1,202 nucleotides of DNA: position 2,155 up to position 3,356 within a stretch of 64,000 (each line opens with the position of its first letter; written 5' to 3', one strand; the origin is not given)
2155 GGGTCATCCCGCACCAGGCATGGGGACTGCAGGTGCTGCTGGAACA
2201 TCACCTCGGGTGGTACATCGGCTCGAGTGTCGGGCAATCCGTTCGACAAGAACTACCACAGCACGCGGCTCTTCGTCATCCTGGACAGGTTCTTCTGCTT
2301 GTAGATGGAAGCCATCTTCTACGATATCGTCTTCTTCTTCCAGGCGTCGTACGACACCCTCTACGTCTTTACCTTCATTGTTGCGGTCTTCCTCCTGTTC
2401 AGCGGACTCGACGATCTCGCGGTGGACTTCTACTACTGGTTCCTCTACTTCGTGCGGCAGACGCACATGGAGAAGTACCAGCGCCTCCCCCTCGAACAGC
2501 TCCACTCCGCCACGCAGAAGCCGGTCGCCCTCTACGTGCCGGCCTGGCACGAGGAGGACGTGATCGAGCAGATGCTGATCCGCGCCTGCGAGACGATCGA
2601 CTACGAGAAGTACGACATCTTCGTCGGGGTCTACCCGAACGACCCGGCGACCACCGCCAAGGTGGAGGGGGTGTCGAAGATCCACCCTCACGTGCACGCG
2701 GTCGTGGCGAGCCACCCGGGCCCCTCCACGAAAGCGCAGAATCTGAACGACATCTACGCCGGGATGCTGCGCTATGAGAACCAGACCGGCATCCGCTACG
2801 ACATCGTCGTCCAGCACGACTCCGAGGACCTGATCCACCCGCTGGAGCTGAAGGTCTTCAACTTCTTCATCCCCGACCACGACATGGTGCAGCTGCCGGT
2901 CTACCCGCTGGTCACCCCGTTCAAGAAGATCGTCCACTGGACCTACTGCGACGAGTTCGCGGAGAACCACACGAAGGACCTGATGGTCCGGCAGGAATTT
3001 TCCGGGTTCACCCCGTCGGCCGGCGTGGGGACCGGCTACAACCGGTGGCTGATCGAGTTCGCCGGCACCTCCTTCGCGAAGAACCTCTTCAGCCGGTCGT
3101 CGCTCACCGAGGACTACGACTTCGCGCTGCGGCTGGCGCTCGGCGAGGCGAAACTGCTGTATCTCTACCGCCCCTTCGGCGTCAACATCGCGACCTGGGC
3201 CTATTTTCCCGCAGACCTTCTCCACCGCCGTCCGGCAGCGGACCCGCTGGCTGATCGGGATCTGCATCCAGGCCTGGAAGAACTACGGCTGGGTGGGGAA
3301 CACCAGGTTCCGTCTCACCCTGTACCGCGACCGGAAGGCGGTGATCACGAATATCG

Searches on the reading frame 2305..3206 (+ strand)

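Call 75: search_protein_families(library=pfam, proteins=[window:2305-3206:+], max_evalue=0.001)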
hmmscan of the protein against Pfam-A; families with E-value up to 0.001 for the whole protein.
window:2305-3206:+ (300 aa): 2 families
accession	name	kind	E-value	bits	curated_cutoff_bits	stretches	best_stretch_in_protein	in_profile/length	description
PF13641.12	Glyco_tranf_2_3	-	4.6e-27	96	27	1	73-289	2-206/230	Glycosyltransferase like family 2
PF13632.12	Glyco_trans_2_3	-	3.5e-13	50.3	27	1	167-280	1-109/198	Glycosyl transferase family group 2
